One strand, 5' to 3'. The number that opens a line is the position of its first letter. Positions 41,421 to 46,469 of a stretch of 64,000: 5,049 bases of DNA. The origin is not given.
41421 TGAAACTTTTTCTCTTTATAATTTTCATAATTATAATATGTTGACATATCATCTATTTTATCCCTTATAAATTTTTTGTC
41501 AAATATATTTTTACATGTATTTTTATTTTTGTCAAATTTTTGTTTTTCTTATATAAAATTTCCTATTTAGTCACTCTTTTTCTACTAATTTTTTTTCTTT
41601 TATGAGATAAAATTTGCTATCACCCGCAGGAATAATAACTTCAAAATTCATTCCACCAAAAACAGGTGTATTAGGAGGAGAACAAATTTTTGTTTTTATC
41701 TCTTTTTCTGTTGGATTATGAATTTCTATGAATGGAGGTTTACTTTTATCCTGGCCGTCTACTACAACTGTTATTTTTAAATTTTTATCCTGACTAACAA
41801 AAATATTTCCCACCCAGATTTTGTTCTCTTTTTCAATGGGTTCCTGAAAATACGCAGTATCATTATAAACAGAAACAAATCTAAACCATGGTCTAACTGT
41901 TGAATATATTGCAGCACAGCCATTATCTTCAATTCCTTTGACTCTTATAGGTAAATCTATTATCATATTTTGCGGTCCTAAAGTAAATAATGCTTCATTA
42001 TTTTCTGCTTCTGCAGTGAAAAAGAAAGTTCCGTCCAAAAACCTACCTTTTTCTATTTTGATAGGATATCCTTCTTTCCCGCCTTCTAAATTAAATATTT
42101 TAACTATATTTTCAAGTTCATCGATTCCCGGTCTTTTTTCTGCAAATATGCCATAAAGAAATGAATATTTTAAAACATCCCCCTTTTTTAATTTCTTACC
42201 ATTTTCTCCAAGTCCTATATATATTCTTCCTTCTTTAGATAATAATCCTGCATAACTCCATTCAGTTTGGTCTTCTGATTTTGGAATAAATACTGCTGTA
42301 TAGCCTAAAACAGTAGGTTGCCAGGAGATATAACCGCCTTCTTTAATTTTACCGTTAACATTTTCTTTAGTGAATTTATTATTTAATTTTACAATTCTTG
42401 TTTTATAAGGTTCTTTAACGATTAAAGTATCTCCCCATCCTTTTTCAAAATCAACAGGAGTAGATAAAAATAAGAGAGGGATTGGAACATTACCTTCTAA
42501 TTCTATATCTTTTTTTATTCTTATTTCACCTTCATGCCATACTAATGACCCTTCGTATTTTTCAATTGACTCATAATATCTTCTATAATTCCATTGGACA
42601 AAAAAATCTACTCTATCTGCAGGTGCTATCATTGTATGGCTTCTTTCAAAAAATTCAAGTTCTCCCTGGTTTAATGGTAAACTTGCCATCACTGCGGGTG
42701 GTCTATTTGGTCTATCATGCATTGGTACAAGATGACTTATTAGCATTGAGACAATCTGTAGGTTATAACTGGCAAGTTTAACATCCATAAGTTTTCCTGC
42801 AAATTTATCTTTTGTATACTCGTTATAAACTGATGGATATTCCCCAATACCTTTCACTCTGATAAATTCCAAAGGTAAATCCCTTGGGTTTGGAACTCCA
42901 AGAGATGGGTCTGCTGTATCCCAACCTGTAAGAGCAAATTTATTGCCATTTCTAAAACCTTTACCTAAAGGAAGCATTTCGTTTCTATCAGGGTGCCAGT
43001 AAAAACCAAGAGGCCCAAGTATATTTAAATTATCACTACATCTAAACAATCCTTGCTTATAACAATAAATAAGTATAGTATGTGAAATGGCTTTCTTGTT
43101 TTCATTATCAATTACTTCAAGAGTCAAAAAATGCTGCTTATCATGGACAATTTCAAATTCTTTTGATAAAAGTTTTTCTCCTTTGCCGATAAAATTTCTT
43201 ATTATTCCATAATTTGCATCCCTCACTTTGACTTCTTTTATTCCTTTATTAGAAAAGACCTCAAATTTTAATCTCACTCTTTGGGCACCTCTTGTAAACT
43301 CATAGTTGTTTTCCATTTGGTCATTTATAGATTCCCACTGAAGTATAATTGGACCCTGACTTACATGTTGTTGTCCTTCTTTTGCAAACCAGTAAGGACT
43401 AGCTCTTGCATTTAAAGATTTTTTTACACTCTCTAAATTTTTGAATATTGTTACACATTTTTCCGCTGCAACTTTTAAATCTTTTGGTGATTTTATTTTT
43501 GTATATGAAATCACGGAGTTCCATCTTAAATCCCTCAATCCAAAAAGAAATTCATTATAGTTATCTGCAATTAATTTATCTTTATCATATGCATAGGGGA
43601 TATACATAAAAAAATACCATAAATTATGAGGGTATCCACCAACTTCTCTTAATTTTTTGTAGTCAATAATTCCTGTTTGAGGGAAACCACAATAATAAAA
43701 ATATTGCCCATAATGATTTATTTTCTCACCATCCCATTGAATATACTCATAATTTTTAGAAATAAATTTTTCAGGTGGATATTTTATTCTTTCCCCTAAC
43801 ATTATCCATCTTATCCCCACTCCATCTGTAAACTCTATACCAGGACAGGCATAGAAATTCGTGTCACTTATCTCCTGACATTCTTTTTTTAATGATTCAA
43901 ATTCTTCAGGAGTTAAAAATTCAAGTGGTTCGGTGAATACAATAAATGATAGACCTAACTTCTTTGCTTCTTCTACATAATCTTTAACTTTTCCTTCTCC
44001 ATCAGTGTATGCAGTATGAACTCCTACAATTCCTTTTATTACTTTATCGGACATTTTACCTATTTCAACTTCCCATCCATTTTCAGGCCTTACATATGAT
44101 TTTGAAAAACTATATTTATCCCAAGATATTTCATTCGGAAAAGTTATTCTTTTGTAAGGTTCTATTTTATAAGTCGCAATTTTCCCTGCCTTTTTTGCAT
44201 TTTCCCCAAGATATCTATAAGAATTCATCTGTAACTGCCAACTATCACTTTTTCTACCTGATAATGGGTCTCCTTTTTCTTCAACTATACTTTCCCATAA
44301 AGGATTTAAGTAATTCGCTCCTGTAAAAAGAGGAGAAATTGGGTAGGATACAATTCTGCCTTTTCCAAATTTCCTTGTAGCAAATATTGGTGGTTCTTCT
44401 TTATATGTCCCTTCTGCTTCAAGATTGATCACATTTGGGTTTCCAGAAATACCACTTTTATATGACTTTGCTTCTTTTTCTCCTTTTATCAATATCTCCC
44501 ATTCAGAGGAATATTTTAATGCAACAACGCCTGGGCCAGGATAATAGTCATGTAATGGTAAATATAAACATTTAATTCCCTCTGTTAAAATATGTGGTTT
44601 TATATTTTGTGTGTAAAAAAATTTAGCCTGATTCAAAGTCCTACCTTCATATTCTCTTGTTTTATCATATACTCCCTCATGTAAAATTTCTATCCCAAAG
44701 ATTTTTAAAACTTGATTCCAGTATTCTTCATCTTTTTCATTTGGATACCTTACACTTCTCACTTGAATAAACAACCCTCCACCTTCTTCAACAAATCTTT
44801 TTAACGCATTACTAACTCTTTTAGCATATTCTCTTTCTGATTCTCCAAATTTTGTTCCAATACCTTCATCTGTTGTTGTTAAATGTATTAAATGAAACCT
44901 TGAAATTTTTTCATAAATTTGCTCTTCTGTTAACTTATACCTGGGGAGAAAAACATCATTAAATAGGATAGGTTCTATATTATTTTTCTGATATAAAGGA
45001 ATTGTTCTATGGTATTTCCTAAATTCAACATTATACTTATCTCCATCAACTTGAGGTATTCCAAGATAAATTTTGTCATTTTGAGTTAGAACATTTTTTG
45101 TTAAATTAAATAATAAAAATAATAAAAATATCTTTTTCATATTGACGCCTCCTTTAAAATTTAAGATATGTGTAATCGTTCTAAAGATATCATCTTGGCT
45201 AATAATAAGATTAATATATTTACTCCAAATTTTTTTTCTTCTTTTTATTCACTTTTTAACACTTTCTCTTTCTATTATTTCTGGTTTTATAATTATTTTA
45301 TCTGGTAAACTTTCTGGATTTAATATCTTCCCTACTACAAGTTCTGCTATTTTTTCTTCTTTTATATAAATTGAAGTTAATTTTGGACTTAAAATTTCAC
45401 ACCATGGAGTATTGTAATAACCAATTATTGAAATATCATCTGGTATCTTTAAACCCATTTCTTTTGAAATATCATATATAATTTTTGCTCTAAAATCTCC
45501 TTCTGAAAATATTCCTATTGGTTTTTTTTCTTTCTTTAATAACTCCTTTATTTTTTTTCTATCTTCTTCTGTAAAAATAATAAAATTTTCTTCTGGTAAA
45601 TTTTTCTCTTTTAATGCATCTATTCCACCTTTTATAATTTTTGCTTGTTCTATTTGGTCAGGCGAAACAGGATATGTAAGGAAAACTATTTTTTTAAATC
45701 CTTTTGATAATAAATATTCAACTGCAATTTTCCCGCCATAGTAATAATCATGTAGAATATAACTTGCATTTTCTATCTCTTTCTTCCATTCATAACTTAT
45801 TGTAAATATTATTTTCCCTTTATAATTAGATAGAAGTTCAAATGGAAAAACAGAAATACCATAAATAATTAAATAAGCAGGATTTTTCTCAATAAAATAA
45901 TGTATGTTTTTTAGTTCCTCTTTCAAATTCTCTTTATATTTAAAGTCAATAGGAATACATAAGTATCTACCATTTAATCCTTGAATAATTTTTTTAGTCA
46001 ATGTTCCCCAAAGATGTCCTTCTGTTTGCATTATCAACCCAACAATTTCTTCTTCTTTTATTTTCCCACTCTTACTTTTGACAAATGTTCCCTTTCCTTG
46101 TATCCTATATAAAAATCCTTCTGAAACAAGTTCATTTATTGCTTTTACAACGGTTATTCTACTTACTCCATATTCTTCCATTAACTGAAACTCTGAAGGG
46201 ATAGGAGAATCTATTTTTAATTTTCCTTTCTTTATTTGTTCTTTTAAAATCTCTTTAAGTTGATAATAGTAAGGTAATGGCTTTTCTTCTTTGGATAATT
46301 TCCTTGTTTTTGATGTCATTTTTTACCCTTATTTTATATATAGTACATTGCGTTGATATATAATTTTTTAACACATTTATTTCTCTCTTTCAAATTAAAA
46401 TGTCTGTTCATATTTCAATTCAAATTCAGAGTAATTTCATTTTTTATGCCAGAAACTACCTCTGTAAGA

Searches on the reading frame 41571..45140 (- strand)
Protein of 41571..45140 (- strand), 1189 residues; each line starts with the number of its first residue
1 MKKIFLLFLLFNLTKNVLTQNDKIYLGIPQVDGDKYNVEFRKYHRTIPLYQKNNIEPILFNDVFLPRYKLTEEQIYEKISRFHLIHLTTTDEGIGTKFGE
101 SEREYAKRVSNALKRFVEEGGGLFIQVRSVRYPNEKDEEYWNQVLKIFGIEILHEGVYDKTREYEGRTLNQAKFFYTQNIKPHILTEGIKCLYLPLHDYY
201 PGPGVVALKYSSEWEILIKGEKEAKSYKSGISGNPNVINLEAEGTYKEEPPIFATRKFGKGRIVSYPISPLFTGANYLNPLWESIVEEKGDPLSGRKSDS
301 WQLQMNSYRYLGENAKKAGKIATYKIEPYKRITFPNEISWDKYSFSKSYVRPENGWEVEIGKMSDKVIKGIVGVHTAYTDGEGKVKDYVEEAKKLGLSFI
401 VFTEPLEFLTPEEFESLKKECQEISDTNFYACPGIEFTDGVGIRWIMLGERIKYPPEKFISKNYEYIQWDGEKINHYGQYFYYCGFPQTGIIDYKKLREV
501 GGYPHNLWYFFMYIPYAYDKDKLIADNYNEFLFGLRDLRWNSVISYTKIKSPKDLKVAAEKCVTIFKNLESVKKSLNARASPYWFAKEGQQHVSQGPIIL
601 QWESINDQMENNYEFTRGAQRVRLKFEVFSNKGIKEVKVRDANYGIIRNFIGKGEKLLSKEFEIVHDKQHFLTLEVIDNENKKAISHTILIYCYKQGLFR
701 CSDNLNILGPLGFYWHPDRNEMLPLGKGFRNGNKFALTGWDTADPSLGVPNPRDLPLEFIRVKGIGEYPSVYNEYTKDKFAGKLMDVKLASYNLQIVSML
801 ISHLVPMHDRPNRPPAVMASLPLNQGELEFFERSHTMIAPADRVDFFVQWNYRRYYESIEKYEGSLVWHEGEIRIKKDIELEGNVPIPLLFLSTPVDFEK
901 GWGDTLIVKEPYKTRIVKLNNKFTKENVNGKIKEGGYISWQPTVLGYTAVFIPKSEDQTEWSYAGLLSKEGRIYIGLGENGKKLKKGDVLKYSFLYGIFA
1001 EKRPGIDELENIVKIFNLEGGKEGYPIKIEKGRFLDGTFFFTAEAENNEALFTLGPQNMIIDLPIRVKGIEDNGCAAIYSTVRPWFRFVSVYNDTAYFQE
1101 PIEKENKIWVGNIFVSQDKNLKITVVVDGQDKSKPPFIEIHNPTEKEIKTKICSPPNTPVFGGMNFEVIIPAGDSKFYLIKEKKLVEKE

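Call 8: search_protein_families(library=pfam, proteins=[window:41571-45140:-], max_evalue=0.0001)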
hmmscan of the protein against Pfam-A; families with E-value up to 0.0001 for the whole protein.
window:41571-45140:- (1189 aa): 1 family
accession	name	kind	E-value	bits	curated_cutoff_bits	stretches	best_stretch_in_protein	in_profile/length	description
PF02811.25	PHP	-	4.7e-05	24.2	26.4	0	374-425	4-54/164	PHP domain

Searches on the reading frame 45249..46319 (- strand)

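Call 8: search_protein_families(library=pfam, proteins=[window:45249-46319:-], max_evalue=0.0001)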
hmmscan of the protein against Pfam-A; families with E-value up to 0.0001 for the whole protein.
window:45249-46319:- (356 aa): 2 families
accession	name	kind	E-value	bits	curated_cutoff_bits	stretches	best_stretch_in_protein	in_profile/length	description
PF13377.12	Peripla_BP_3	-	1.1e-18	68.3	26.5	1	200-354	1-167/167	Periplasmic binding protein-like domain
PF00392.27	GntR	-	1.9e-17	63.1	27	1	18-80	2-64/64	Bacterial regulatory proteins, gntR family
